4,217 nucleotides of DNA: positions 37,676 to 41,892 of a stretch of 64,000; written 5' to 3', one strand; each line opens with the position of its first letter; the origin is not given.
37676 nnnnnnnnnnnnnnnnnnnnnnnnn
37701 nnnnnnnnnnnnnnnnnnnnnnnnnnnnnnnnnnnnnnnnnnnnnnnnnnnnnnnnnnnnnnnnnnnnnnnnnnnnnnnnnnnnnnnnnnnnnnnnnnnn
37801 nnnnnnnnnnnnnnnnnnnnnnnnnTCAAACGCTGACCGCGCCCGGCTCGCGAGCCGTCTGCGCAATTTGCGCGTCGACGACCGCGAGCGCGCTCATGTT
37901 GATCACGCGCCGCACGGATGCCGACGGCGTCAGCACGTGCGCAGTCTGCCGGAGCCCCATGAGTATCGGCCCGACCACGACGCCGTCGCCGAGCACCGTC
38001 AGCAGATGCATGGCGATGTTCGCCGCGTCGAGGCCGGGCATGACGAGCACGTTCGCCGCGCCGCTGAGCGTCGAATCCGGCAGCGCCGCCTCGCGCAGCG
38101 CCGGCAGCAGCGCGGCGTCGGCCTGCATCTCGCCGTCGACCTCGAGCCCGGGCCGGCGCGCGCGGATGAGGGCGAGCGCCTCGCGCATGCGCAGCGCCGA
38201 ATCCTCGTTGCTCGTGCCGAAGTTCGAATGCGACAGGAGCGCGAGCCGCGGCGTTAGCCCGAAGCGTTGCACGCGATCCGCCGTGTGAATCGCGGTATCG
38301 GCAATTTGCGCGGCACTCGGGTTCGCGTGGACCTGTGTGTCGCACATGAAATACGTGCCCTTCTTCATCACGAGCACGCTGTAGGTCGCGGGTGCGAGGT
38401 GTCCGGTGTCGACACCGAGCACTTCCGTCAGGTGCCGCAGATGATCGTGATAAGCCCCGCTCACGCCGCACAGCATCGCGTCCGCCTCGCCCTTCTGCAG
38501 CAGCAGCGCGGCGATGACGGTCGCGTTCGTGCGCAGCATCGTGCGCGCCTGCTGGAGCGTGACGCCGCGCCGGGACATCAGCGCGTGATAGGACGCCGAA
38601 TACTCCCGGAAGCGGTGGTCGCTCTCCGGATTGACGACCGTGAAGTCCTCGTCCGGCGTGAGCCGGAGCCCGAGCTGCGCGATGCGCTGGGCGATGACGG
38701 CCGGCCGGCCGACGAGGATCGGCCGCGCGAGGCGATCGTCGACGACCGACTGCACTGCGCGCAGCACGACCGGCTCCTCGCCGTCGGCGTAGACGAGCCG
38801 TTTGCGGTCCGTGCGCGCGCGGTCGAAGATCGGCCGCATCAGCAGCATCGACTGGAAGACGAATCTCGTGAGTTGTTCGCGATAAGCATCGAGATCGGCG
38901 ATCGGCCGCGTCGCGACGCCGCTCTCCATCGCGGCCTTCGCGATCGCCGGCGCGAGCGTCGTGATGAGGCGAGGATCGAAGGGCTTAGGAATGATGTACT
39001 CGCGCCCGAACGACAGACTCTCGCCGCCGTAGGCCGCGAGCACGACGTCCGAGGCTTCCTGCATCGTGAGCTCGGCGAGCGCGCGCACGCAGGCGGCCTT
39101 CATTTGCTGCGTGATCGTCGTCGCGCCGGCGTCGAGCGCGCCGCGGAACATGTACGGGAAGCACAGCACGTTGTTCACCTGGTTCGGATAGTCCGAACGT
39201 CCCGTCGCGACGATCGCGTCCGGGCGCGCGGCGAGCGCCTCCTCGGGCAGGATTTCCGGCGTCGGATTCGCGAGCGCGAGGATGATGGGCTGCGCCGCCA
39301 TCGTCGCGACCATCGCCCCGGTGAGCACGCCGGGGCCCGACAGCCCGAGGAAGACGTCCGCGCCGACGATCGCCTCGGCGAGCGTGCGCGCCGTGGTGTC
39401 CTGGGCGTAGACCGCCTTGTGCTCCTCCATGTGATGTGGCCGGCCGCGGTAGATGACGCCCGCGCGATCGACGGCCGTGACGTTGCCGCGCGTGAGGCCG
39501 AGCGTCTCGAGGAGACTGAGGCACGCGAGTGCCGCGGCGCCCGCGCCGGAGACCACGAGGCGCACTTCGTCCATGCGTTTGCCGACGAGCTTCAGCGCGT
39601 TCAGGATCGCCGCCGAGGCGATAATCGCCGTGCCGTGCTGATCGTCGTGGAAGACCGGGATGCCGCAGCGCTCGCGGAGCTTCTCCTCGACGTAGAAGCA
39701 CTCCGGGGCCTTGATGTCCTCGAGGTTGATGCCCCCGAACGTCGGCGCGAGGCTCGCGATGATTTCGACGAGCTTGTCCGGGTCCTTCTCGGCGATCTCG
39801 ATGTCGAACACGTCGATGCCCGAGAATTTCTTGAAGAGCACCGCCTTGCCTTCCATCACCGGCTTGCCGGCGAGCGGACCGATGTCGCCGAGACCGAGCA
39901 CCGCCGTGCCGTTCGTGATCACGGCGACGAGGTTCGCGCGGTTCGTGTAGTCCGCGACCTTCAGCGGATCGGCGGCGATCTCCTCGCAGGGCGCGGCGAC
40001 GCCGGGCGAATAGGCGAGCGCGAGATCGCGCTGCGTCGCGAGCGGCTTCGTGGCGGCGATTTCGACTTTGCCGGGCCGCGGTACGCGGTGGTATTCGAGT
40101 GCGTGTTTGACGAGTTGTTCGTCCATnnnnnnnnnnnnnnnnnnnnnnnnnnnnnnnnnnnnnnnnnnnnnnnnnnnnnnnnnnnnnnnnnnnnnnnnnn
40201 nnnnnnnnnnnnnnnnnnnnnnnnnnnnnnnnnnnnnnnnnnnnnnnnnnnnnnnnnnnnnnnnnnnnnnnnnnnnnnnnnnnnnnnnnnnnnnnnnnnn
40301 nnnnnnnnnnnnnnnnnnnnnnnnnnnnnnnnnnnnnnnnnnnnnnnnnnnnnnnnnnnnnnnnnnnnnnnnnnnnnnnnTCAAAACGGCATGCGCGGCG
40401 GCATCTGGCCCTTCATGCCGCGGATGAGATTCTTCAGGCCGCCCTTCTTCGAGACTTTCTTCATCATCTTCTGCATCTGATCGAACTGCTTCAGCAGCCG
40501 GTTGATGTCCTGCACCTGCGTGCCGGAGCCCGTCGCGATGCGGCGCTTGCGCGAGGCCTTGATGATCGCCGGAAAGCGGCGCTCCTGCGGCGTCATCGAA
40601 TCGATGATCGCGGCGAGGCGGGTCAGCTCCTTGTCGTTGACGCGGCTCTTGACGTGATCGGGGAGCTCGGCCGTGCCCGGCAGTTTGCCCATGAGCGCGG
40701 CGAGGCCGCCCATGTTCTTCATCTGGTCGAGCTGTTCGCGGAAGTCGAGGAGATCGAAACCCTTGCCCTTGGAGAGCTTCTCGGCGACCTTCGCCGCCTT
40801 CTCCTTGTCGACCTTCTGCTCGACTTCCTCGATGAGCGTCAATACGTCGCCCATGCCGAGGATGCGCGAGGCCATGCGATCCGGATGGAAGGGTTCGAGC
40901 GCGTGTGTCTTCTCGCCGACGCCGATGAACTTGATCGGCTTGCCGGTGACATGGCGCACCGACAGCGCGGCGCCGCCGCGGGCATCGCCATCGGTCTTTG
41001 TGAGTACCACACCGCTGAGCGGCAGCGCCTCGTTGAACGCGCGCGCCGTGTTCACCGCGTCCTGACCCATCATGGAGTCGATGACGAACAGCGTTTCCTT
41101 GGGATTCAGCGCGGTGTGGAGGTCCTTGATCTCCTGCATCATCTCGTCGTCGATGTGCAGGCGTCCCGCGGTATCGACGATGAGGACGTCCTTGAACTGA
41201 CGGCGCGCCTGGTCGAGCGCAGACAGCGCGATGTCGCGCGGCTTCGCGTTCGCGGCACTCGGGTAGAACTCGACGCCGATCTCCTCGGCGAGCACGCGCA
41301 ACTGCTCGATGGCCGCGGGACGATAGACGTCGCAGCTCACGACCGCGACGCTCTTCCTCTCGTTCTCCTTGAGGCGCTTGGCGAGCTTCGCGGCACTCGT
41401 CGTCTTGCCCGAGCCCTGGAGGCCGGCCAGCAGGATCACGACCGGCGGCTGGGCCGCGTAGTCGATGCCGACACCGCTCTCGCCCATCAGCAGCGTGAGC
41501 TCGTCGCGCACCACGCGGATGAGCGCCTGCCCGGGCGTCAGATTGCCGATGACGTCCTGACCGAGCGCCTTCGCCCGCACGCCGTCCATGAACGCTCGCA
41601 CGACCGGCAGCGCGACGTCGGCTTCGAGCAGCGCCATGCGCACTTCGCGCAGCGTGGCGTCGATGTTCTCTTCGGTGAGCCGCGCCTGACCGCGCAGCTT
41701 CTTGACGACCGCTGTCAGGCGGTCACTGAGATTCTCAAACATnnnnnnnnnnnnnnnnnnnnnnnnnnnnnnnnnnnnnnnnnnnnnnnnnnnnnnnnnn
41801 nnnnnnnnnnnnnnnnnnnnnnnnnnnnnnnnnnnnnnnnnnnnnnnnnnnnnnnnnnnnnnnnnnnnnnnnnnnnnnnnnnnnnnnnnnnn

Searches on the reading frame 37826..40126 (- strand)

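Call 3: search_protein_families(library=pfam, proteins=[window:37826-40126:-], max_evalue=0.01)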
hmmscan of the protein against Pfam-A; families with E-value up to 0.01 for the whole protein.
window:37826-40126:- (766 aa): 3 families
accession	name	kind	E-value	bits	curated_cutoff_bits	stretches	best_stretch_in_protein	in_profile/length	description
PF01515.24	PTA_PTB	-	1.1e-87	294.9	24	1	429-749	2-319/319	Phosphate acetyl/butaryl transferase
PF00390.24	malic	-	5.5e-31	108.2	23.1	1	19-151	2-182/182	Malic enzyme, N-terminal domain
PF03949.21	Malic_M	-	7.4e-21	75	23.5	1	165-358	3-229/258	Malic enzyme, NAD binding domain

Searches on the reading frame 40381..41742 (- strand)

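Call 3: search_protein_families(library=pfam, proteins=[window:40381-41742:-], max_evalue=0.01)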
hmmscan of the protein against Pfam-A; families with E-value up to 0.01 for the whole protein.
window:40381-41742:- (453 aa): 24 families
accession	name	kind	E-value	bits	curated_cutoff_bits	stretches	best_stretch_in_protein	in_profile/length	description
PF00448.28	SRP54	-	4.5e-75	252.1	22.7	1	100-296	1-196/196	SRP54-type protein, GTPase domain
PF02978.25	SRP_SPB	-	2.3e-34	118.1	27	1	329-427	2-91/91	Signal peptide binding domain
PF02881.24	SRP54_N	-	1.4e-20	73.7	22.4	1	5-82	1-75/75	SRP54-type protein, helical bundle domain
PF13401.12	AAA_22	-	2.5e-10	41.2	27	1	102-213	7-111/130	AAA domain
PF06414.18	Zeta_toxin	-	1.6e-06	28.2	22.3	1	99-188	15-100/199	Zeta toxin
PF02492.25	cobW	-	6.6e-06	26.3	20.7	1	102-252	2-155/180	CobW/HypB/UreG, nucleotide-binding domain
PF01656.29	CbiA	-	8.7e-06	26.1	25.4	1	110-255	9-88/125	CobQ/CobB/MinD/ParA nucleotide binding domain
PF13191.12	AAA_16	-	1.5e-05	26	32.6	1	101-224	25-141/167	AAA ATPase domain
PF20720.3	nSTAND3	-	1.5e-05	25.2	27.2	0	102-134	19-51/155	Novel STAND NTPase 3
PF13671.12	AAA_33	-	0.00035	21.3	27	1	102-143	1-36/143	AAA domain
PF13238.12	AAA_18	-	0.00065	20.6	29.4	1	103-137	1-25/128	AAA domain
PF01583.26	APS_kinase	-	0.00077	20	21.1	1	100-142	2-43/152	Adenylylsulphate kinase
PF13173.12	AAA_14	-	0.0014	19.1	27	1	102-153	4-52/129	AAA domain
PF09439.16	SRPRB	-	0.0014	18.5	25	0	102-132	5-35/178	Signal recognition particle receptor beta subunit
PF03796.21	DnaB_C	-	0.0014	18.5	27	1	101-222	20-136/255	DnaB-like helicase C terminal domain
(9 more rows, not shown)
